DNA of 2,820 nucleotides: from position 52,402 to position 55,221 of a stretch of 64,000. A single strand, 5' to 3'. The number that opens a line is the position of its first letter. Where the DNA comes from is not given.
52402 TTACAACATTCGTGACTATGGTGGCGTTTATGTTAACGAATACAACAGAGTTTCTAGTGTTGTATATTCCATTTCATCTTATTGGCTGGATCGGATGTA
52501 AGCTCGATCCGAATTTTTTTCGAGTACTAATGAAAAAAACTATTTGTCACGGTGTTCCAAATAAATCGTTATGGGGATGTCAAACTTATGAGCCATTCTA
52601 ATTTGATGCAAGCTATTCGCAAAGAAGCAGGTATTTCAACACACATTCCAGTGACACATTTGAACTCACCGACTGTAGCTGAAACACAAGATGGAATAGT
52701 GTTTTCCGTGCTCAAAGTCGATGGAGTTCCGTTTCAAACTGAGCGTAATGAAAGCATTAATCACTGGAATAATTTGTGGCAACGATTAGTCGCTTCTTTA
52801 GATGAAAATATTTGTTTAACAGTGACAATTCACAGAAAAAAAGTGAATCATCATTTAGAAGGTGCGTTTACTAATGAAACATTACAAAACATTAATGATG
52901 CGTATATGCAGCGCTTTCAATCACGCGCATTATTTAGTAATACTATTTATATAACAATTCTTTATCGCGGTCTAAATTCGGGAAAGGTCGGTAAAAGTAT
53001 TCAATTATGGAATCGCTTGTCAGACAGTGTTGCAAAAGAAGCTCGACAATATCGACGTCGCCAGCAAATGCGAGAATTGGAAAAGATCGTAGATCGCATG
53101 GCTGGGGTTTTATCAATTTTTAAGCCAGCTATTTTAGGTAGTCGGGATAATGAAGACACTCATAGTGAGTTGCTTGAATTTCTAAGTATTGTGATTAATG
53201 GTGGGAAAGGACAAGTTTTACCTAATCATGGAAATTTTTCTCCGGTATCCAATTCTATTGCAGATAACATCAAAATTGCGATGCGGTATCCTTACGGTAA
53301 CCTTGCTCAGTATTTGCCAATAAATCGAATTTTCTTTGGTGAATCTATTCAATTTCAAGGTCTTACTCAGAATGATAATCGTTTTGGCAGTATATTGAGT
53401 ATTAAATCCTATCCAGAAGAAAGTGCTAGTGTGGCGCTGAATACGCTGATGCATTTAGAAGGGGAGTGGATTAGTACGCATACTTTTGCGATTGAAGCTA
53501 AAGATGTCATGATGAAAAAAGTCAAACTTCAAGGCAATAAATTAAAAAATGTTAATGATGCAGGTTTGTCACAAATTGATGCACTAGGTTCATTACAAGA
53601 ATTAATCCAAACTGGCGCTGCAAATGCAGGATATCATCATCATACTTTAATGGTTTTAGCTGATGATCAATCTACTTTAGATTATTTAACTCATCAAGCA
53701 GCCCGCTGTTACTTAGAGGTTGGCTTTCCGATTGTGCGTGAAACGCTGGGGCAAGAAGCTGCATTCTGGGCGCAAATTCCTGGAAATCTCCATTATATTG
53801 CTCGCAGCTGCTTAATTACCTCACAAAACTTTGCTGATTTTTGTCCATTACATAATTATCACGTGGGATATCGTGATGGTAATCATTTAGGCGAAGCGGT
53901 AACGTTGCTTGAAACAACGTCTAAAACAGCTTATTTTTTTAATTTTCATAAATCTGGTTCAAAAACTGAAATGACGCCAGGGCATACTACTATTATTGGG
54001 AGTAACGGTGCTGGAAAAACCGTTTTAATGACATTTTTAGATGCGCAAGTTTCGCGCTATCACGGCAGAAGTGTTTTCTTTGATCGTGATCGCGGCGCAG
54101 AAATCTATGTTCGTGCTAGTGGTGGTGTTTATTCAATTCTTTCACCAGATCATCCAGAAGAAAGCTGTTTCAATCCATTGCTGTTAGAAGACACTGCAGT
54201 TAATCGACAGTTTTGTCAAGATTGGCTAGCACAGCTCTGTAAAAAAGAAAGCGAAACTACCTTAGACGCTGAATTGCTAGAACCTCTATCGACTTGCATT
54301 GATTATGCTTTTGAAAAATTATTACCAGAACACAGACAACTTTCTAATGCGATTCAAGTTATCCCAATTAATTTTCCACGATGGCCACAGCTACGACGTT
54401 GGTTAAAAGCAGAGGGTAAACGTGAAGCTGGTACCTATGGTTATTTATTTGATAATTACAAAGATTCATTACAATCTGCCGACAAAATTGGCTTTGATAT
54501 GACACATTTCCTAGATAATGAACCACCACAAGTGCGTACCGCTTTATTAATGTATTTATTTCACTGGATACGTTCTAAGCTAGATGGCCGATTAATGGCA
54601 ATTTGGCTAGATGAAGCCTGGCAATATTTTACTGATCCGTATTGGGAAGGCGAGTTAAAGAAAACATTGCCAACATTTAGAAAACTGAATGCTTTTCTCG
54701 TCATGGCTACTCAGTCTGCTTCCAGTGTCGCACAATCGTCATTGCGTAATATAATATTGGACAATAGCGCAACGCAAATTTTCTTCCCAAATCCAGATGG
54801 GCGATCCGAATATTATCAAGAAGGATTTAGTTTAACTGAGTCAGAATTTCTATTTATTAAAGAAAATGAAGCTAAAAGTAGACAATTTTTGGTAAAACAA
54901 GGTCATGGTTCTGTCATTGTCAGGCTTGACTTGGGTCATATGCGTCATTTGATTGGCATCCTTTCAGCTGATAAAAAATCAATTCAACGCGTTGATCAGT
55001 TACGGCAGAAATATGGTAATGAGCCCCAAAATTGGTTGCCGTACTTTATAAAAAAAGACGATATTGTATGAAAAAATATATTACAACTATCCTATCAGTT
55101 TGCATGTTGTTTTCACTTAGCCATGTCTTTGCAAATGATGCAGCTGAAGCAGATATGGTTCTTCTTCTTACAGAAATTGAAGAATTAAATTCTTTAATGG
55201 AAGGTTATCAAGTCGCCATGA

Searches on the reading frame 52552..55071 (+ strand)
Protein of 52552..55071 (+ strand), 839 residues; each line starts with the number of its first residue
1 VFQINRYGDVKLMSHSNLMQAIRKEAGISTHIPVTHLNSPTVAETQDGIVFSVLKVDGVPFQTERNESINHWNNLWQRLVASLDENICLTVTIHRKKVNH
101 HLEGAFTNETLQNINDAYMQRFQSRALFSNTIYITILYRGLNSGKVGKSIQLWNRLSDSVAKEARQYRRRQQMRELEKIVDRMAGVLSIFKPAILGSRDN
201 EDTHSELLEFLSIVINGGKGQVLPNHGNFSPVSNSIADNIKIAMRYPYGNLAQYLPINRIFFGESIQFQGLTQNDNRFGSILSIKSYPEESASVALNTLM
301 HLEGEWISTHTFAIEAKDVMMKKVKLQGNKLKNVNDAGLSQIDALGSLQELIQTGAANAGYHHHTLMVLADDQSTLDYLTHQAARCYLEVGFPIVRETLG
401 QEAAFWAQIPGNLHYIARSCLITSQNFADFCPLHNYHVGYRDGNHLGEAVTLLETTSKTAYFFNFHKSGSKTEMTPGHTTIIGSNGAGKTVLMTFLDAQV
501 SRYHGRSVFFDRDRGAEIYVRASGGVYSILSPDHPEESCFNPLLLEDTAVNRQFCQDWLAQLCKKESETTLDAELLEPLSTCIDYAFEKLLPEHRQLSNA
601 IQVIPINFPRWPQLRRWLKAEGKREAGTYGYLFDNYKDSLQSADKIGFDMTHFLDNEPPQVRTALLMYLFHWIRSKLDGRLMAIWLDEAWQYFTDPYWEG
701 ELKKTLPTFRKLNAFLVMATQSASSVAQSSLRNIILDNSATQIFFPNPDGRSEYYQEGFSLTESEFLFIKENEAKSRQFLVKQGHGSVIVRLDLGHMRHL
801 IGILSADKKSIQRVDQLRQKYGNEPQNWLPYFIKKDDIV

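Call 49: search_protein_families(library=ncbifam, proteins=[window:52552-55071:+], max_evalue=0.00001)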
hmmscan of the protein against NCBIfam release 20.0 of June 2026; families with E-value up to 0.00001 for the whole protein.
window:52552-55071:+ (839 aa): 8 families
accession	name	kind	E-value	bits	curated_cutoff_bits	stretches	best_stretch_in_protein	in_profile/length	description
TIGR00929.1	VirB4_CagE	subfamily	2.3e-206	687.6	643.1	1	23-834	3-790/792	VirB4 family type IV secretion/conjugal transfer ATPase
NF010473.0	PRK13898.1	equivalog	7.8e-153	510.4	1050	1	20-835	13-797/801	type IV secretion system ATPase VirB4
NF010427.0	PRK13853.1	equivalog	6.1e-108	361.7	957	1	23-834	7-782/789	type IV secretion system protein VirB4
NF010447.0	PRK13873.1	equivalog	9e-58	195.9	1020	1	331-824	302-782/815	conjugal transfer protein TrbE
NF010466.0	PRK13891.1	subfamily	1.5e-38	132.3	1322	1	335-829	348-838/852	conjugal transfer protein TrbE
NF010404.0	PRK13830.1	subfamily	4.1e-35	120.8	810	1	270-829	235-803/818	conjugal transfer protein TrbE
TIGR02746.1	TraC-F-type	equivalog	1.5e-12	46.3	567.05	1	346-819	303-784/800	type IV secretion system protein TraC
NF045975.1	VirB4_plasma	equivalog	7.7e-12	43.7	590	1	228-493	292-532/894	Mbov_0397 family ICE element conjugal transfer ATPase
